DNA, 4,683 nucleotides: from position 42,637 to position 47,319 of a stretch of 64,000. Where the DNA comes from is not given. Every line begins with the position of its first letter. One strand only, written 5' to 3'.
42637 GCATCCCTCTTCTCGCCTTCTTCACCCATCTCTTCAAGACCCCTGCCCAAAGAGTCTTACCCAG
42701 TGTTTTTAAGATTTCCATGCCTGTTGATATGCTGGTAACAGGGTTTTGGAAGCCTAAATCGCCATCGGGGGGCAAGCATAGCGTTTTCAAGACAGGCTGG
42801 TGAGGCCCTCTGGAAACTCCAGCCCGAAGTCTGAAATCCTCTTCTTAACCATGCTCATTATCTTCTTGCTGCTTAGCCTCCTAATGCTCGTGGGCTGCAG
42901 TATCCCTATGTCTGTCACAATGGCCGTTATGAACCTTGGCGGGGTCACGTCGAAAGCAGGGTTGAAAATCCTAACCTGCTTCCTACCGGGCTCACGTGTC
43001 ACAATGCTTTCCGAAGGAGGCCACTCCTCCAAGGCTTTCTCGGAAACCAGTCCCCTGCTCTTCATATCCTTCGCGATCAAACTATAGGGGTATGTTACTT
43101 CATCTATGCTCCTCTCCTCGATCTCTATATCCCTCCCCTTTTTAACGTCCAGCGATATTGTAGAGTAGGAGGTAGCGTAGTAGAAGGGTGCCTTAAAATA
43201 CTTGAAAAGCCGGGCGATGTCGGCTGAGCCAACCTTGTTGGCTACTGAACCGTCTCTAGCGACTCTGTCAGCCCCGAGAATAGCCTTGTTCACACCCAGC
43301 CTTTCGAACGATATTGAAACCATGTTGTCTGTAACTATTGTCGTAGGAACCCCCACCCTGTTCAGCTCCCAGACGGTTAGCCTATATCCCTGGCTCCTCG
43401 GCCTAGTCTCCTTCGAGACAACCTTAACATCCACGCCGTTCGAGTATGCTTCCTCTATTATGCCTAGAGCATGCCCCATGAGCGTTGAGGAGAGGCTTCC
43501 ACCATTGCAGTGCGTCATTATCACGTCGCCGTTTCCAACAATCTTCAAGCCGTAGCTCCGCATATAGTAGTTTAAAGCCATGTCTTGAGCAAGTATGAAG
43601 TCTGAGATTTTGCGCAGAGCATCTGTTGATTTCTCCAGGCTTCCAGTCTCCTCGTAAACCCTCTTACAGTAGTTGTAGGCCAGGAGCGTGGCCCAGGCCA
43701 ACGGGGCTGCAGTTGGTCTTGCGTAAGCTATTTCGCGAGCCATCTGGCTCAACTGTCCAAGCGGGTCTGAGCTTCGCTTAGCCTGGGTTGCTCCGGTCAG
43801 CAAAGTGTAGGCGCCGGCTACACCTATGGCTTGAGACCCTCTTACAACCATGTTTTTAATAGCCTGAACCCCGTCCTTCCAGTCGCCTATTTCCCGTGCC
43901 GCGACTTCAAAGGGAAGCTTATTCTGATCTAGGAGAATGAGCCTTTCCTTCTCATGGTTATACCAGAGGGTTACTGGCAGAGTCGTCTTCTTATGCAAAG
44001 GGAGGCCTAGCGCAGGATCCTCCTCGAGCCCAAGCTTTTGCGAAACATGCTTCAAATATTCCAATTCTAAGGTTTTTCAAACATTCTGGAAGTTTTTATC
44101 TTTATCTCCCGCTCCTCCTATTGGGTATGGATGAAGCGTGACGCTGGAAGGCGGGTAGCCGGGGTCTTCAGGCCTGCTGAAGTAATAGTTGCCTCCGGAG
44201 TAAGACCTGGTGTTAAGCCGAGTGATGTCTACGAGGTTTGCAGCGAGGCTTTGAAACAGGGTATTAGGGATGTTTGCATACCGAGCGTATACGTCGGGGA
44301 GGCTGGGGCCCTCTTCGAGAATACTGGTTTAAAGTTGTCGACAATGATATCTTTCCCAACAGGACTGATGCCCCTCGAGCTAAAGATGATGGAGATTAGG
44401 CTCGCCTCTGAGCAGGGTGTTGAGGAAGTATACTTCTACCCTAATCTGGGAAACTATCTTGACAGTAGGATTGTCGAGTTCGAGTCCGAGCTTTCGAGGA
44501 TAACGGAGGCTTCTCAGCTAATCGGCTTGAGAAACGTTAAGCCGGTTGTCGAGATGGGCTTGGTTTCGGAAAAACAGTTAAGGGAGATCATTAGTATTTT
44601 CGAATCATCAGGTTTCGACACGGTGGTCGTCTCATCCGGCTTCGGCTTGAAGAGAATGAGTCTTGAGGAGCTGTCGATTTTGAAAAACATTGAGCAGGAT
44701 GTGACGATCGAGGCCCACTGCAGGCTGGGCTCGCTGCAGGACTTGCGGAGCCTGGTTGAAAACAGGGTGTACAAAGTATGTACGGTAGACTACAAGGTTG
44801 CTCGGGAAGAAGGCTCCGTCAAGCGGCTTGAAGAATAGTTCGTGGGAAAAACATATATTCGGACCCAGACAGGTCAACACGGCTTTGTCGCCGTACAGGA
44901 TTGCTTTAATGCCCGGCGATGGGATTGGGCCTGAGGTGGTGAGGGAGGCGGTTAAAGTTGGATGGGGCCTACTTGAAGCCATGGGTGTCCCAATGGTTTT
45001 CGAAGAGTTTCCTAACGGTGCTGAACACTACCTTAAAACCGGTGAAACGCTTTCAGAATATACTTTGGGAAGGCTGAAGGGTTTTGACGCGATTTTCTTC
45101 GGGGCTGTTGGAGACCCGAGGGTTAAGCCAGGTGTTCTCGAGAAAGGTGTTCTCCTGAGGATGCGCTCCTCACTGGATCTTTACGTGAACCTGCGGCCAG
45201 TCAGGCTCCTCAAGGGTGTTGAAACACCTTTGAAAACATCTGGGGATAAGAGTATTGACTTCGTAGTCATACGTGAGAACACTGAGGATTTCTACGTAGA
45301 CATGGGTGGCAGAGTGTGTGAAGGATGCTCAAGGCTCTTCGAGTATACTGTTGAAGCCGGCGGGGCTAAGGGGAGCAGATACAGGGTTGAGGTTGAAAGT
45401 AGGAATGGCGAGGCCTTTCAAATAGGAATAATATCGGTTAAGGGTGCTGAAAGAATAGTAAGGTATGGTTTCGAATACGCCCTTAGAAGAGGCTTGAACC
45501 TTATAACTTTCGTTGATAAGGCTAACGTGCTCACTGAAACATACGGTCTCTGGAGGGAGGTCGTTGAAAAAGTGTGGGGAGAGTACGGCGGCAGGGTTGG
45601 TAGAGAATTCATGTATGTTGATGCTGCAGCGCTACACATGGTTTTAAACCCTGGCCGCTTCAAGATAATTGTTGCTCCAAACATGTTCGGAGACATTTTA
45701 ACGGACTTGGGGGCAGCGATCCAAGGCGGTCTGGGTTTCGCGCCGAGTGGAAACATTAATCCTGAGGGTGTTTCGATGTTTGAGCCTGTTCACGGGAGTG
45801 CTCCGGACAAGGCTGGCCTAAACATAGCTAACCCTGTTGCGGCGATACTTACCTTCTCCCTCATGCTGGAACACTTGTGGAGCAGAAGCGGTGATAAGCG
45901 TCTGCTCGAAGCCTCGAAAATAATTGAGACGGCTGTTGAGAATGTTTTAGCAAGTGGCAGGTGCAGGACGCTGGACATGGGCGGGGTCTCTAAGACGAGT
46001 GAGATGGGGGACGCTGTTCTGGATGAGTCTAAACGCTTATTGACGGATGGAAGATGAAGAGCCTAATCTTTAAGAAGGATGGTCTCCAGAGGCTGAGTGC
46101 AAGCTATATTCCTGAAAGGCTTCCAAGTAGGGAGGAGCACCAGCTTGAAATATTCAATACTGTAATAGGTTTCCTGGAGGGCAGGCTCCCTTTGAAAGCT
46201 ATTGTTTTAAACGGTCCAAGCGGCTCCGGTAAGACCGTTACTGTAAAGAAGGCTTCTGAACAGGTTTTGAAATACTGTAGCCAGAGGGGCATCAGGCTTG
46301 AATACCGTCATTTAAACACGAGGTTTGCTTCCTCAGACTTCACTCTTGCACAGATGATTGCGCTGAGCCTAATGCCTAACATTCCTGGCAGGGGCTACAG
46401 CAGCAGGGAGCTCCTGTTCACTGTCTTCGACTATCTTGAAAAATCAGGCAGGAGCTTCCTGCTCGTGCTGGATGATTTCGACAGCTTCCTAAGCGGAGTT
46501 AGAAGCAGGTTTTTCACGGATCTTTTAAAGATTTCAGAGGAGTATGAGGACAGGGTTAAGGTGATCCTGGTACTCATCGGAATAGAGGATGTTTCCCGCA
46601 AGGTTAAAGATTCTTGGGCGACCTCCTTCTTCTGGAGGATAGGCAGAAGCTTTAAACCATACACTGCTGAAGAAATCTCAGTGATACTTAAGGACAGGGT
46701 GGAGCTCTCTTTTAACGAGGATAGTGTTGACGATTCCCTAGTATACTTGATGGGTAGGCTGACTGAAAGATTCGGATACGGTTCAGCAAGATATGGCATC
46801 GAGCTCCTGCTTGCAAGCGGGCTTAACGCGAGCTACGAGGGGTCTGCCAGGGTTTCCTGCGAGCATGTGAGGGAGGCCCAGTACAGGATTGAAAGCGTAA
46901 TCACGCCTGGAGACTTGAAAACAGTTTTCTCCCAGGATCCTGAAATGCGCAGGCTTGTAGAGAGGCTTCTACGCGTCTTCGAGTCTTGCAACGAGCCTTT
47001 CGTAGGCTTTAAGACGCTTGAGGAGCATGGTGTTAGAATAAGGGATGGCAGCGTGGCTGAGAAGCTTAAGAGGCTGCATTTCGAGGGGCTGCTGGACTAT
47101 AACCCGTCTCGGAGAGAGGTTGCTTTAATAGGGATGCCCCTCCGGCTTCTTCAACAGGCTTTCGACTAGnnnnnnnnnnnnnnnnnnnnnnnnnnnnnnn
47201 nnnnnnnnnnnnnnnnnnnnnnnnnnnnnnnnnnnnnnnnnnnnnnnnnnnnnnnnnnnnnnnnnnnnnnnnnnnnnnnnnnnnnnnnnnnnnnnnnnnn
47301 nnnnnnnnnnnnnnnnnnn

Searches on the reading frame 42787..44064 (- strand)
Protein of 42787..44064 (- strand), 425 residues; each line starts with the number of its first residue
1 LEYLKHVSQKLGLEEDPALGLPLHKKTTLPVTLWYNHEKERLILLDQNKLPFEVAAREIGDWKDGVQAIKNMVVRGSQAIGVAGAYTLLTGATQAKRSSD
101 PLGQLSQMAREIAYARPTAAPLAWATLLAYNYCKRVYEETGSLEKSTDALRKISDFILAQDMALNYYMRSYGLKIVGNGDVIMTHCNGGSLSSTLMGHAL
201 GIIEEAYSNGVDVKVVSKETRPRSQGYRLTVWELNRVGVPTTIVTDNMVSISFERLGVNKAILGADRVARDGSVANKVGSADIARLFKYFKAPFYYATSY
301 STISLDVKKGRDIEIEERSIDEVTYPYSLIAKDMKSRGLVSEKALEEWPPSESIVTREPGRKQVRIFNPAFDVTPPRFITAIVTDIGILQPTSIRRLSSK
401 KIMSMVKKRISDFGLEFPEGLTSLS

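Call 84: search_protein_families(library=pfam, proteins=[window:42787-44064:-], max_evalue=0.001)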
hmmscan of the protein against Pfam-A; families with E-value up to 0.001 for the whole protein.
window:42787-44064:- (425 aa): 1 family
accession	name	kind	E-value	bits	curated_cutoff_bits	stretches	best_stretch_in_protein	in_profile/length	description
PF01008.23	IF-2B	-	1.3e-62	212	22.4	1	74-391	2-280/280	Initiation factor 2 subunit family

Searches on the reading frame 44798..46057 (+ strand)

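Call 84: search_protein_families(library=pfam, proteins=[window:44798-46057:+], max_evalue=0.001)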
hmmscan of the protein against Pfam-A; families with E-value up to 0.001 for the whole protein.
window:44798-46057:+ (419 aa): 1 family
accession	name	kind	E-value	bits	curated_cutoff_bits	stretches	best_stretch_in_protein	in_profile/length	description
PF00180.25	Iso_dh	-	7.9e-87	292.2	27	1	35-407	2-348/348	Isocitrate/isopropylmalate dehydrogenase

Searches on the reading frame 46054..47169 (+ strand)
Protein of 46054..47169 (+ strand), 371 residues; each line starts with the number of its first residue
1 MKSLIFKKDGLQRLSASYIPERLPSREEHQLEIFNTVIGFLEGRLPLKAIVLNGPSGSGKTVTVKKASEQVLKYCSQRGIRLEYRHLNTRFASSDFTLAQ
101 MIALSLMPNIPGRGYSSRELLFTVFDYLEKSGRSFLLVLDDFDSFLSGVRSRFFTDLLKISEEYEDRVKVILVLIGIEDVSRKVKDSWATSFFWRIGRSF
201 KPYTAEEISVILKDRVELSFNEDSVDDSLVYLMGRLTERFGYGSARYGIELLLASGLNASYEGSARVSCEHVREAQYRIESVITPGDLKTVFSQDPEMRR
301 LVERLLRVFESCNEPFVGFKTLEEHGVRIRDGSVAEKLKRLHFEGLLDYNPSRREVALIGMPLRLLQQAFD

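Call 84: search_protein_families(library=pfam, proteins=[window:46054-47169:+], max_evalue=0.001)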
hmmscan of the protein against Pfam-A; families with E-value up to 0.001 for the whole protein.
window:46054-47169:+ (371 aa): 5 families
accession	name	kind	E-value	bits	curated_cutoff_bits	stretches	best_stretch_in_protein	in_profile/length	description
PF22703.2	Cdc6_lid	-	7.9e-16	58.1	27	1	211-276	3-67/68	Cdc6 AAA+ ATPase-type lid domain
PF13401.12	AAA_22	-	1.5e-08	35.4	27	1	49-180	7-126/130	AAA domain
PF13191.12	AAA_16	-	2.9e-05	25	32.6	1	23-162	2-160/167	AAA ATPase domain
PF05729.18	NACHT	-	0.00063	20.1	26.7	1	50-147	3-95/167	NACHT domain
PF00004.35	AAA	-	0.00077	20.3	21.2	0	50-173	1-105/131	ATPase family associated with various cellular activities (AAA)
